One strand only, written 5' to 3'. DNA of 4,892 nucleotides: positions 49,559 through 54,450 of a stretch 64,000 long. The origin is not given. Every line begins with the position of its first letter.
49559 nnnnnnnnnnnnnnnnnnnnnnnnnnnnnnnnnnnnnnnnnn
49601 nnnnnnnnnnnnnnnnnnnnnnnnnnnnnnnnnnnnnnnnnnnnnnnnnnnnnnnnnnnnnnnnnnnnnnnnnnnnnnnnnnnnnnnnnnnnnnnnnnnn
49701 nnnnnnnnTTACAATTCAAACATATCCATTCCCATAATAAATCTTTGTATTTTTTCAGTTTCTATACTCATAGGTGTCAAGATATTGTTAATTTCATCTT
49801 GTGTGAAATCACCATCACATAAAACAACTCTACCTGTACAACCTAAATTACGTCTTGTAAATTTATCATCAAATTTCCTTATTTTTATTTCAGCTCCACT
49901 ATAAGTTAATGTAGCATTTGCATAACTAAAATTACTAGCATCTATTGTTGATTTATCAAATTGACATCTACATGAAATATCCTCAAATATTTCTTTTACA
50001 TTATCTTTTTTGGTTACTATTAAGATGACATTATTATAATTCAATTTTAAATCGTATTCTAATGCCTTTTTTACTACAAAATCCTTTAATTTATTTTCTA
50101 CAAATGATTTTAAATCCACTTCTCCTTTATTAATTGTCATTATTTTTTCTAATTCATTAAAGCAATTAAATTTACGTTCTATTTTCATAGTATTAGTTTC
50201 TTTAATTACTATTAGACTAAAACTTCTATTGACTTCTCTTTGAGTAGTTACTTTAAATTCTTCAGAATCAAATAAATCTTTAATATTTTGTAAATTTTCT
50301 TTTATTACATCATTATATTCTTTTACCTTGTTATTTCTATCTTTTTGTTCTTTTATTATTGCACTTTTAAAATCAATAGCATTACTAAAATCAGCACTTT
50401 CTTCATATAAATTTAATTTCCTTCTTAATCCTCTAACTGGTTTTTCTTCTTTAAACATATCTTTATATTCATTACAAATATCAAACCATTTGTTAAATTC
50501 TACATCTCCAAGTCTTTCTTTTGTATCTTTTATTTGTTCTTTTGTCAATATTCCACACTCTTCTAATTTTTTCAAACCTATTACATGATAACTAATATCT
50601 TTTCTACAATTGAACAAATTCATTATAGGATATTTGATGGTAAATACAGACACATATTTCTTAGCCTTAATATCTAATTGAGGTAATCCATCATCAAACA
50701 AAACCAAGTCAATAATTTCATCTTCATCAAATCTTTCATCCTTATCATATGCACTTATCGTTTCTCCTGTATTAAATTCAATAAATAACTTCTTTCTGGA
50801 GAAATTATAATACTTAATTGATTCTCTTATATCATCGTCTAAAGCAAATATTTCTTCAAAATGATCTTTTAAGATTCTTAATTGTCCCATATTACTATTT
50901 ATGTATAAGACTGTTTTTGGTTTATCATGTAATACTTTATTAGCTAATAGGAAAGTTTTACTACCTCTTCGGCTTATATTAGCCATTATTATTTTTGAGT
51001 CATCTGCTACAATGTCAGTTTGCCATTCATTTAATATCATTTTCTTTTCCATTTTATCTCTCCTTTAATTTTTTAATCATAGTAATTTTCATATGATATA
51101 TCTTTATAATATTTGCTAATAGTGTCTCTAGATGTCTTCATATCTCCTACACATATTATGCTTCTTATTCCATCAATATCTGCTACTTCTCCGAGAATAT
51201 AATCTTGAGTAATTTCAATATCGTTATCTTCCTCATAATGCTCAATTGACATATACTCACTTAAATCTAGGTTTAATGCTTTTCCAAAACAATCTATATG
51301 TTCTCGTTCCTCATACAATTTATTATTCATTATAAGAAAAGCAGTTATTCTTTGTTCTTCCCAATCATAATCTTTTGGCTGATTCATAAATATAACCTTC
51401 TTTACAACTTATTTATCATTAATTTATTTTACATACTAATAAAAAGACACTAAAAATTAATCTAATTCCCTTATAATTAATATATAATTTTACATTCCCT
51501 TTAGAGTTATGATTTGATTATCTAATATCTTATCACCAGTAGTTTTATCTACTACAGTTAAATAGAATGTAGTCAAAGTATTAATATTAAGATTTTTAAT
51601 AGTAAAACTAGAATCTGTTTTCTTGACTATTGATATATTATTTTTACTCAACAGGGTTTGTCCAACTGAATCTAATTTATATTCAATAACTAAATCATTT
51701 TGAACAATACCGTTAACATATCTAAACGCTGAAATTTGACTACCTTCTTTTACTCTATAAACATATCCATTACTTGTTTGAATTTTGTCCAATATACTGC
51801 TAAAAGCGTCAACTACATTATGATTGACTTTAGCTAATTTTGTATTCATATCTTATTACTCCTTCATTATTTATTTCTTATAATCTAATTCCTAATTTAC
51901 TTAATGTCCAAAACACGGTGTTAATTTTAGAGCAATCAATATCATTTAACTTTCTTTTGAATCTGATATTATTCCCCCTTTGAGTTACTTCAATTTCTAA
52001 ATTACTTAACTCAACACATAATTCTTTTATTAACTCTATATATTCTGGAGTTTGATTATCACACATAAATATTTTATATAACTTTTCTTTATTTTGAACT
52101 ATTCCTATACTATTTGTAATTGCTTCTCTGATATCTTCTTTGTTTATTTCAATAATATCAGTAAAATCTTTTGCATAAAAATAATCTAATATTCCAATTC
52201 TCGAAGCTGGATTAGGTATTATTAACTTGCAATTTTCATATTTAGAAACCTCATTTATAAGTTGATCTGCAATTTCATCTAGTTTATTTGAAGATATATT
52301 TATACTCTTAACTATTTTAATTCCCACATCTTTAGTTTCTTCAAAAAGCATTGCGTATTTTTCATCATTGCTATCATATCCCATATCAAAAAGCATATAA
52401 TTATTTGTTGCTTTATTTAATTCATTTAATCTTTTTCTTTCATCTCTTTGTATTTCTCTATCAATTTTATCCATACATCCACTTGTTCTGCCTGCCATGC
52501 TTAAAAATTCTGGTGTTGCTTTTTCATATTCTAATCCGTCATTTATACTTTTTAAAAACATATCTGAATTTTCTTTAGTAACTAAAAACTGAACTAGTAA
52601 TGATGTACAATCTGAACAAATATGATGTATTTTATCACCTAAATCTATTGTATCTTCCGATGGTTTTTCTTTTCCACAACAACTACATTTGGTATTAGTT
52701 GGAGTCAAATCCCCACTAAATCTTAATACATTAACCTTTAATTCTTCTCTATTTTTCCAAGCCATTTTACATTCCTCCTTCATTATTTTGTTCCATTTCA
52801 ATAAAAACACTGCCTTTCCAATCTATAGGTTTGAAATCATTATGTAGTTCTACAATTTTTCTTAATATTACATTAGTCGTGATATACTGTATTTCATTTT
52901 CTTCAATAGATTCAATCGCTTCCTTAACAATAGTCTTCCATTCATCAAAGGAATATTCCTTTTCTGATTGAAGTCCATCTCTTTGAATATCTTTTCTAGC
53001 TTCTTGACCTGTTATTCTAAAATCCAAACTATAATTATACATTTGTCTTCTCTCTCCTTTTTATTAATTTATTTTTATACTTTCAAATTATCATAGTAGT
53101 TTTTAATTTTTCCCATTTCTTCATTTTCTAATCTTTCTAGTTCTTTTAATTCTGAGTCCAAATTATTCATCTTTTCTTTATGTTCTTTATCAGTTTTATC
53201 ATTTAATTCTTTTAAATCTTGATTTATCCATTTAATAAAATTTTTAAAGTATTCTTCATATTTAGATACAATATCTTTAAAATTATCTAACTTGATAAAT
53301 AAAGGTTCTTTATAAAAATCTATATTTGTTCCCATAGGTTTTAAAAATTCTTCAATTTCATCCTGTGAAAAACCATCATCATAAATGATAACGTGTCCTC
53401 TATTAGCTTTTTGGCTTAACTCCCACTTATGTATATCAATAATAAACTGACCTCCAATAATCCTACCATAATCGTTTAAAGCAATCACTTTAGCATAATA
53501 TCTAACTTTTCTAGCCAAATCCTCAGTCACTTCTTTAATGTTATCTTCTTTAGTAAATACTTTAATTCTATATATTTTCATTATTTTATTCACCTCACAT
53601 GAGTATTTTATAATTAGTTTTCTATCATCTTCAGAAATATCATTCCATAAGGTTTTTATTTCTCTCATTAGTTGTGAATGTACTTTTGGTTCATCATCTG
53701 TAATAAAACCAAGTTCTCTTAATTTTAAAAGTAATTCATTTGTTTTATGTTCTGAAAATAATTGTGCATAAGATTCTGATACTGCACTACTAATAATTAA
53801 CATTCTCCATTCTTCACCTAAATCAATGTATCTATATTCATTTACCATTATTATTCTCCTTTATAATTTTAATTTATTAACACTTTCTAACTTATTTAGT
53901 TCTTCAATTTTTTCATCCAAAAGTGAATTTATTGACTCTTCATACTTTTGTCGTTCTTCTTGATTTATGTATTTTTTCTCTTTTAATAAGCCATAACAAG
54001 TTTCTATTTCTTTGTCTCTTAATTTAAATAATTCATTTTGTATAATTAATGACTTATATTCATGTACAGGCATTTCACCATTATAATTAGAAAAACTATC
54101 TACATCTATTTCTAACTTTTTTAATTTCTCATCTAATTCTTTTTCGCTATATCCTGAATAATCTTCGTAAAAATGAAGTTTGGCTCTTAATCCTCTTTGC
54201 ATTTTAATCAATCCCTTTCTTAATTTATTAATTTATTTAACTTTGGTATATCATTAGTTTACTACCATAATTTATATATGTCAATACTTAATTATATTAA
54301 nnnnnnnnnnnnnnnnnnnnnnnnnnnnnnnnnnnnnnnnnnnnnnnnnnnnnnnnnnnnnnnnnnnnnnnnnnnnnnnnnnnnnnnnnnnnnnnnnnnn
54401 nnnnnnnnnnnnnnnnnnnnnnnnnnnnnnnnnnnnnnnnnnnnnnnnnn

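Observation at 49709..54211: Operon of catalytically dead terminase fragments: possible decoys against terminase-sensing immunity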

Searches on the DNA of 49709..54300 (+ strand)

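Call 9: search_dna_similar(query=window:49709-54300:+, collection=phages, mode=distant)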
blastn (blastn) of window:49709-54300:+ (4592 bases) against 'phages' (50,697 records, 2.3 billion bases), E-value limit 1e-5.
No match.

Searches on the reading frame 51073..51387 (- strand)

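Call 3: search_protein_families(library=pfam, proteins=[window:51073-51387:-], max_evalue=1)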
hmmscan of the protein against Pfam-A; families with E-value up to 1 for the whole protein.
window:51073-51387:- (104 aa): 0 families

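Call 4: search_protein_families(library=phrogs, proteins=[window:51073-51387:-], max_evalue=1)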
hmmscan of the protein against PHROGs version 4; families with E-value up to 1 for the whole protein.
window:51073-51387:- (104 aa): 0 families

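Call 88: search_protein_families(library=padloc, proteins=[window:51073-51387:-], max_evalue=0.1)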
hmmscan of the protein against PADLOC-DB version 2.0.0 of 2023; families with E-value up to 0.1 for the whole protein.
window:51073-51387:- (104 aa): 0 families

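Call 89: search_protein_families(library=ncbifam, proteins=[window:51073-51387:-], max_evalue=0.1)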
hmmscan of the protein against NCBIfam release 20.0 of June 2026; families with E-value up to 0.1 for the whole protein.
window:51073-51387:- (104 aa): 1 family
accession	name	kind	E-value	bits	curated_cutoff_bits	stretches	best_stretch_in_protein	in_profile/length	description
NF010457.0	PRK13883.1-4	subfamily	0.075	13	160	1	15-88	46-119/137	conjugal transfer protein TrbH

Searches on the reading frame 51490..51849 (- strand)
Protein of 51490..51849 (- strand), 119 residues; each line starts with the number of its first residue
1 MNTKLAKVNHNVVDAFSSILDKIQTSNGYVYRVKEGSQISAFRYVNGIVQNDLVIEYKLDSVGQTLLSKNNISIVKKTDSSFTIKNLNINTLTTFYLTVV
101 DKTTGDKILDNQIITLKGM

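Call 3: search_protein_families(library=pfam, proteins=[window:51490-51849:-], max_evalue=1)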
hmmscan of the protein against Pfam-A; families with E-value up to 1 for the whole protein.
window:51490-51849:- (119 aa): 0 families

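Call 4: search_protein_families(library=phrogs, proteins=[window:51490-51849:-], max_evalue=1)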
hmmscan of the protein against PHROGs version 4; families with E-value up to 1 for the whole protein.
window:51490-51849:- (119 aa): 5 families
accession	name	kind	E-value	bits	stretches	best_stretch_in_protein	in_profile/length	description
phrog_6834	-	head and packaging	0.013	16.6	1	82-116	20-52/108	terminase small subunit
phrog_18167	-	unknown function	0.04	15.1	1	43-107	13-72/80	-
phrog_15656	-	unknown function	0.042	14.1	1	51-85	155-189/231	-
phrog_15219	-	unknown function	0.15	13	1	11-32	30-52/56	-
phrog_22224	-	unknown function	0.18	12.7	1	38-106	17-86/119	-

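Call 88: search_protein_families(library=padloc, proteins=[window:51490-51849:-], max_evalue=0.1)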
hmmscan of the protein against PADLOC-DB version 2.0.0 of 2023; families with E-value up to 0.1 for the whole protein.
window:51490-51849:- (119 aa): 0 families

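Call 89: search_protein_families(library=ncbifam, proteins=[window:51490-51849:-], max_evalue=0.1)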
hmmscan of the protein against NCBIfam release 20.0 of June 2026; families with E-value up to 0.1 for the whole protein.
window:51490-51849:- (119 aa): 0 families

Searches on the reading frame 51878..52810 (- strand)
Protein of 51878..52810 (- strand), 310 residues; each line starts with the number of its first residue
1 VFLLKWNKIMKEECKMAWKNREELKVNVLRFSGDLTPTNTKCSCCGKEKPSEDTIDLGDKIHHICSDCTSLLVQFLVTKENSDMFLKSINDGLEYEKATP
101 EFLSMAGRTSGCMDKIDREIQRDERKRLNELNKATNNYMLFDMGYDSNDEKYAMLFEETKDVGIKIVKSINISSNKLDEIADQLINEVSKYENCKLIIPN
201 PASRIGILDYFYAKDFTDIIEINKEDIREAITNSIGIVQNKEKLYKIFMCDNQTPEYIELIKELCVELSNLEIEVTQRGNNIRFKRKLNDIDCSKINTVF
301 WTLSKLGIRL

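Call 3: search_protein_families(library=pfam, proteins=[window:51878-52810:-], max_evalue=1)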
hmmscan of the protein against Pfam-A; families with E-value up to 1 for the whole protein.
window:51878-52810:- (310 aa): 6 families
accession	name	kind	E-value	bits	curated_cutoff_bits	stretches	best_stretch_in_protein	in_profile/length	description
PF24734.1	DUF7685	-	0.012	15.9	27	1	41-68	1-31/43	Domain of unknown function (DUF7685)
PF10764.14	Gin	-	0.027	14.9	27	1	42-89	1-44/45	Inhibitor of sigma-G Gin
PF19241.4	DUF5891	-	0.032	14.5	27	1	102-183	71-152/198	Family of unknown function (DUF5891)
PF06689.19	zf-C4_ClpX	-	0.081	13.3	27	1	41-72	2-33/39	ClpX C4-type zinc finger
PF01985.26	CRS1_YhbY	-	0.36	11.6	27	0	214-270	14-70/84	CRS1 / YhbY (CRM) domain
PF03691.19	UPF0167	-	0.39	11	25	1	32-69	13-52/174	Uncharacterised protein family (UPF0167)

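Call 4: search_protein_families(library=phrogs, proteins=[window:51878-52810:-], max_evalue=1)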
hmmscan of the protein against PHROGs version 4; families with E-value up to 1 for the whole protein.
window:51878-52810:- (310 aa): 4 families
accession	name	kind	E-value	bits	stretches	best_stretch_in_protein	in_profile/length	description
phrog_3680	-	unknown function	0.034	15.2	1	39-80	19-59/99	-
phrog_5259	-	unknown function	0.068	14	1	41-81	12-54/70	-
phrog_15404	-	unknown function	0.11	13.9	1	224-269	38-83/89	-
phrog_31514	-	unknown function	0.71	11.1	1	160-247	9-92/123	-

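Call 33: find_homologous_proteins(query=window:51878-52810:-)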
Query window:51878-52810:- (310 aa): 3 proteins with E <= 0.001 among 796 candidates. Only proteins of 170 to 543 residues were searched: fused or split forms outside these lengths cannot appear, so this answer is no evidence that the protein stands alone or is whole; lengths 'longer' or 'shorter' looks for them.
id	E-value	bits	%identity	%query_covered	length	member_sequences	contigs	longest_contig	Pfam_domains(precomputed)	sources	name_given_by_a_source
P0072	5.2e-192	655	100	95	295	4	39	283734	-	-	-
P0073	5.6e-154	530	83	95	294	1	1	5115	-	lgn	-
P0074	8.9e-68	247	68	61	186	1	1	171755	-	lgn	-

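Call 47: predict_structure(alignment_id=A5)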
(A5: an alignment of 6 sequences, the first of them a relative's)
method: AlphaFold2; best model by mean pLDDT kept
length: 295 residues; sequences in the alignment: 6
mean_pLDDT: 51.3   pTM: 0.43
mean pLDDT of the five models: 51.3, 50.6, 50.1, 48.7, 48.3
residues with pLDDT >= 90: 4; 70-90: 56; 50-70: 71; < 50: 164
segments of 3 or more residues with pLDDT < 50: 1-118, 214-219, 221-239, 259-269, 293-295
pLDDT, mean of each block of 10 residues (from residue 1): 24 24 40 41 31 37 39 34 34 36 40 43 74 66 60 75 88 84 62 83 73 50 46 43 53 54 43 54 57 47
secondary structure, 60 per line:
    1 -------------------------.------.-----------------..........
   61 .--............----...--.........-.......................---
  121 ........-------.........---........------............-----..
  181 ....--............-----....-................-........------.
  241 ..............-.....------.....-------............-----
elements in order: H51-61 H64-75 H85-93 H95-117 E121-128 E136-144 E148-155 H162-173 E179-184 H187-198 E204-207 H209-224 H226-233 H240-254 E256-260 E267-271 H279-290

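Call 51: fold_search(model_id=the predicted structure, library=pdb)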
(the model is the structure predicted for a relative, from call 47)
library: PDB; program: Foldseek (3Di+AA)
matches with E <= 10: 500; with E <= 0.001: 9
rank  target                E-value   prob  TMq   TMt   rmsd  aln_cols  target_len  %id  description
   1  5m1p_A                6.2e-05  1.00  0.40  0.58   4.2       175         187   12  Crystal structure of the large terminase nuclease from thermophilic phage G20c with bound Calcium (released 2016-10-26)
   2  8edg_A                8.4e-05  0.96  0.19  0.12  21.8       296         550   14  Cryo-EM structure of the Hermes transposase bound to two left-ends of its DNA transposon (released 2023-08-02)
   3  3c6h_A                1.6e-04  1.00  0.37  0.56   4.6       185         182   12  Crystal Structure of the RB49 gp17 nuclease domain (released 2009-01-13)
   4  5m1f                  2.3e-04  1.00  0.39  0.57   4.4       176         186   13  Crystal structure of the large terminase nuclease from thermophilic phage G20c (released 2016-10-26)
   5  5m1o_A                2.3e-04  1.00  0.40  0.58   4.3       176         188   12  Crystal structure of the large terminase nuclease from thermophilic phage G20c with bound Cobalt (released 2016-10-26)
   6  6dwz_A                4.1e-04  0.91  0.21  0.14  19.2       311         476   12  Hermes transposase deletion dimer complex with (C/G) DNA (released 2018-09-19)
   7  4d1q_G                4.9e-04  0.98  0.21  0.14  18.5       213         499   12  Hermes transposase bound to its terminal inverted repeat (released 2014-07-30)
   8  3ezk_A                5.2e-04  1.00  0.40  0.23   4.1       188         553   10  Bacteriophage T4 gp17 motor assembly based on crystal structures and cryo-EM reconstructions (released 2009-01-13)
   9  4d1q_A                9.5e-04  0.85  0.22  0.15  19.9       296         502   12  Hermes transposase bound to its terminal inverted repeat (released 2014-07-30)
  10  2wbn                  1.0e-03  1.00  0.33  0.48   6.1       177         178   15  Crystal structure of the g2p (large terminase) nuclease domain from the bacteriophage SPP1 (released 2009-03-24)
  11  5m1o_B                1.3e-03  1.00  0.40  0.58   4.2       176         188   12  Crystal structure of the large terminase nuclease from thermophilic phage G20c with bound Cobalt (released 2016-10-26)
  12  6dww_A                1.3e-03  0.75  0.20  0.13  19.4       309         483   12  Hermes transposase deletion dimer complex with (A/T) DNA and Mn2+ (released 2018-09-19)
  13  2bw3_A                1.4e-03  0.75  0.21  0.13  19.5       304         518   12  Three-dimensional structure of the Hermes DNA transposase (released 2005-07-28)
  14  3c6h_B                1.4e-03  1.00  0.35  0.51   4.7       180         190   12  Crystal Structure of the RB49 gp17 nuclease domain (released 2009-01-13)
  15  4d1q_H                1.7e-03  0.91  0.20  0.13  18.6       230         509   13  Hermes transposase bound to its terminal inverted repeat (released 2014-07-30)
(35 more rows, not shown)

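Call 72: find_encoding_contigs(protein=P0073, flank=5000, max_places=2)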
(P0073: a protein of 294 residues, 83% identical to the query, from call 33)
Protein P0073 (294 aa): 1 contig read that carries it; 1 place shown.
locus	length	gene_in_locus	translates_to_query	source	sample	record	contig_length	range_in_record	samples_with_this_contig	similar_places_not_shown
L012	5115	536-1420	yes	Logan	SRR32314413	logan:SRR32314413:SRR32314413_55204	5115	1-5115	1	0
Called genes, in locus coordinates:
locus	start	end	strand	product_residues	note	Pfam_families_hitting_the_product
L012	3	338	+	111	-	?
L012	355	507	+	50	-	-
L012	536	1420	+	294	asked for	-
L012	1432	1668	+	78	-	-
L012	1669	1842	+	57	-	-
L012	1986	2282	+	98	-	-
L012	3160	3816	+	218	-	PF01881:Cas_Cas6_C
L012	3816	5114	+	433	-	?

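Call 73: find_encoding_contigs(protein=P0074, flank=8000, max_places=2)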
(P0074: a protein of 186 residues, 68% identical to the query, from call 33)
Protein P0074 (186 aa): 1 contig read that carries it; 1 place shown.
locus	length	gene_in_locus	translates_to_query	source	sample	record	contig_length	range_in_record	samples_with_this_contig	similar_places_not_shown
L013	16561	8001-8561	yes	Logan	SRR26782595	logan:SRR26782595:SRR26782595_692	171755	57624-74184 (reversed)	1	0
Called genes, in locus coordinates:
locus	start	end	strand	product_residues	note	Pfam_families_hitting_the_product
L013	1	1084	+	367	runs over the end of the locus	PF22822:MrpR_N_CB (weak)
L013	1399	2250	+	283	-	PF02452:PemK_toxin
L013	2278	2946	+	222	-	-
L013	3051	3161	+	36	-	-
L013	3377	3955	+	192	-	-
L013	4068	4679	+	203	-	-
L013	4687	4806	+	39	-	-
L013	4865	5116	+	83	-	-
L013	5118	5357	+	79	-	-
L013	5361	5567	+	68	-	-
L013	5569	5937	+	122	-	-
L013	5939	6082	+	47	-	-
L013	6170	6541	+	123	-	-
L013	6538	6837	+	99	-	-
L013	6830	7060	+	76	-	-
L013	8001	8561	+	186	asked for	-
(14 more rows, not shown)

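Call 88: search_protein_families(library=padloc, proteins=[window:51878-52810:-], max_evalue=0.1)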
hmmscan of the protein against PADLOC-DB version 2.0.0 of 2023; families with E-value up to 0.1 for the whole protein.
window:51878-52810:- (310 aa): 0 families

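Call 89: search_protein_families(library=ncbifam, proteins=[window:51878-52810:-], max_evalue=0.1)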
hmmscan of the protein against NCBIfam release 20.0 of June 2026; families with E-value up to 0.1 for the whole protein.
window:51878-52810:- (310 aa): 1 family
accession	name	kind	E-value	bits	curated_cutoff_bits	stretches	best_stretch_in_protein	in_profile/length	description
NF011663.0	PRK15083.1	subfamily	0.044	11.8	589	1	62-226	315-469/639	PTS mannitol transporter subunit IICBA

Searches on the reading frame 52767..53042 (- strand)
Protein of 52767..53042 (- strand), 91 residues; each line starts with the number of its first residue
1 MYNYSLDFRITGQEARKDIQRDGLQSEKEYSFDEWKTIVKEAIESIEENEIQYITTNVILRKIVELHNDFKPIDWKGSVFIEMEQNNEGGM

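Call 3: search_protein_families(library=pfam, proteins=[window:52767-53042:-], max_evalue=1)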
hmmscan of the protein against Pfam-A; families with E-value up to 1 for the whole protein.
window:52767-53042:- (91 aa): 1 family
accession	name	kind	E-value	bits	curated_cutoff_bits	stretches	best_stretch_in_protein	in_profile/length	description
PF12616.13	DUF3775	-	0.015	15.7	27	1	29-60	29-60/73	Protein of unknown function (DUF3775)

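Call 4: search_protein_families(library=phrogs, proteins=[window:52767-53042:-], max_evalue=1)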
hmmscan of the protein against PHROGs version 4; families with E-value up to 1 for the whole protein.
window:52767-53042:- (91 aa): 1 family
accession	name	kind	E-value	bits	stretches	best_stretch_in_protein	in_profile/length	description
phrog_34088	-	unknown function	0.0093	17.2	1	24-67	22-65/109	-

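Call 88: search_protein_families(library=padloc, proteins=[window:52767-53042:-], max_evalue=0.1)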
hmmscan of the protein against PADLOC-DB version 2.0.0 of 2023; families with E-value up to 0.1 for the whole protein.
window:52767-53042:- (91 aa): 0 families

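Call 89: search_protein_families(library=ncbifam, proteins=[window:52767-53042:-], max_evalue=0.1)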
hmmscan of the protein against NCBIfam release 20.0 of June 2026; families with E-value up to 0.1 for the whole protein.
window:52767-53042:- (91 aa): 0 families

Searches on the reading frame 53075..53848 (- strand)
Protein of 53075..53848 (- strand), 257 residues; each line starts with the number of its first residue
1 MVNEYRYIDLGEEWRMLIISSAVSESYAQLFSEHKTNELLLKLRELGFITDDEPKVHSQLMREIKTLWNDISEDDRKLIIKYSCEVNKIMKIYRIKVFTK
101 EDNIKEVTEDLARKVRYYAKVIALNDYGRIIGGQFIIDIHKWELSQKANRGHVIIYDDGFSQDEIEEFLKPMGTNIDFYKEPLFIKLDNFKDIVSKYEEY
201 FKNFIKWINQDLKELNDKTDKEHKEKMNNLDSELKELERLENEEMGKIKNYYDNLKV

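Call 3: search_protein_families(library=pfam, proteins=[window:53075-53848:-], max_evalue=1)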
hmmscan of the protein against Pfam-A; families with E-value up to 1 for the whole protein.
window:53075-53848:- (257 aa): 5 families
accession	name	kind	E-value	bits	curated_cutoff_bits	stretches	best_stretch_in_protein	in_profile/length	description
PF02679.21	ComA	-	0.028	14.3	25.2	1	148-180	8-40/243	(2R)-phospho-3-sulfolactate synthase (ComA)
PF08702.15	Fib_alpha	-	0.066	13.9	29.9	1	191-256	23-87/143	Fibrinogen alpha/beta chain family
PF20648.2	DUF6809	-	0.13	13.6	27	0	55-99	28-72/85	Family of unknown function (DUF6809)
PF05282.17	AAR2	-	0.26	11.7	23.6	1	191-254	79-146/160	AAR2 C-terminal repeat region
PF08656.15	DASH_Dad3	-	0.47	11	23.1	0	192-239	7-49/76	DASH complex subunit Dad3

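Call 4: search_protein_families(library=phrogs, proteins=[window:53075-53848:-], max_evalue=1)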
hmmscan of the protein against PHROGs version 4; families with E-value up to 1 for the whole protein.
window:53075-53848:- (257 aa): 2 families
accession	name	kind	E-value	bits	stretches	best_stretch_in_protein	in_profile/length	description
phrog_17483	-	unknown function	0.013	16.4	1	145-227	14-91/111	-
phrog_10163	-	unknown function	0.031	14.6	1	191-251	143-202/303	-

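Call 34: find_homologous_proteins(query=window:53075-53848:-)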
Query window:53075-53848:- (257 aa): 6 proteins with E <= 0.001 among 497 candidates. Only proteins of 141 to 450 residues were searched: fused or split forms outside these lengths cannot appear, so this answer is no evidence that the protein stands alone or is whole; lengths 'longer' or 'shorter' looks for them.
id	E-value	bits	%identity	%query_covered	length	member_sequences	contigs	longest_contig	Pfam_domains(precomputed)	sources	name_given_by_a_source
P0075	3.3e-150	517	96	100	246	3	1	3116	-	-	-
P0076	2.3e-108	380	78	83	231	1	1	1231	-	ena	-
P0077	3.5e-105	369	79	83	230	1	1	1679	-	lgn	-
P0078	5.9e-86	306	72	78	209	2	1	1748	-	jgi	jgi:hypothetical protein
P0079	1.3e-85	305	71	79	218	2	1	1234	-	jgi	jgi:hypothetical protein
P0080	1.9e-37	148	78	37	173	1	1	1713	-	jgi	jgi:hypothetical protein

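Call 88: search_protein_families(library=padloc, proteins=[window:53075-53848:-], max_evalue=0.1)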
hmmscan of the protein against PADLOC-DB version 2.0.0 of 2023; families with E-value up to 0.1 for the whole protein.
window:53075-53848:- (257 aa): 1 family
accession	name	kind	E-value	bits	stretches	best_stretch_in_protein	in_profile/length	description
PDLC01934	CARF7--CARF_RelE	-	0.021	11.9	1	33-101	19-86/359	-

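Call 89: search_protein_families(library=ncbifam, proteins=[window:53075-53848:-], max_evalue=0.1)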
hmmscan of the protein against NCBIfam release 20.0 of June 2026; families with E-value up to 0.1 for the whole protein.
window:53075-53848:- (257 aa): 1 family
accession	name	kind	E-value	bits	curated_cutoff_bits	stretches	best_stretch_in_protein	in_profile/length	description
NF011449.0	PRK14869.2-5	equivalog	0.022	13.8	411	1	69-147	133-204/451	putative manganese-dependent inorganic diphosphatase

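Call 90: find_encoding_contigs(protein=P0077, flank=2000, max_places=1)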
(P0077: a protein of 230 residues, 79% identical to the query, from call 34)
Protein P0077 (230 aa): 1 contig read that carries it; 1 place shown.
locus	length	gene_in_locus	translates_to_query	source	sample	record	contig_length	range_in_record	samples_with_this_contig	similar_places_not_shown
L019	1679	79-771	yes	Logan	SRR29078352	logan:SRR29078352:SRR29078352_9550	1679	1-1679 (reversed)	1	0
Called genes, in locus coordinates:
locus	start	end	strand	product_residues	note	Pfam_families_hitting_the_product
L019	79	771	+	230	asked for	-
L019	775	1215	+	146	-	-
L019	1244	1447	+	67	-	-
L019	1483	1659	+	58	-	-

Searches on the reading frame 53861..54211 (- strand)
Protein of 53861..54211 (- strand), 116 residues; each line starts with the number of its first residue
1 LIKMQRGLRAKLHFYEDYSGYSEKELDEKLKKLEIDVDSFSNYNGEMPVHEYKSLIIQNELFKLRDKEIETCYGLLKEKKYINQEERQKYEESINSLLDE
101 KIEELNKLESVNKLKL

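Call 3: search_protein_families(library=pfam, proteins=[window:53861-54211:-], max_evalue=1)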
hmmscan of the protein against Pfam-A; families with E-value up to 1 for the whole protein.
window:53861-54211:- (116 aa): 1 family
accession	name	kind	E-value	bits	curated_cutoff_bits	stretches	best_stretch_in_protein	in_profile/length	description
PF21982.2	RecX_HTH1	-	0.025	15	26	1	18-36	11-29/40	RecX, first three-helix domain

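Call 4: search_protein_families(library=phrogs, proteins=[window:53861-54211:-], max_evalue=1)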
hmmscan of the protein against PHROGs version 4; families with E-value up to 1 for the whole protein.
window:53861-54211:- (116 aa): 0 families

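Call 88: search_protein_families(library=padloc, proteins=[window:53861-54211:-], max_evalue=0.1)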
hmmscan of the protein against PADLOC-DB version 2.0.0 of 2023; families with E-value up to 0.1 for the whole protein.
window:53861-54211:- (116 aa): 0 families

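Call 89: search_protein_families(library=ncbifam, proteins=[window:53861-54211:-], max_evalue=0.1)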
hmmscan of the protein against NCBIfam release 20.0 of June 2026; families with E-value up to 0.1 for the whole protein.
window:53861-54211:- (116 aa): 0 families
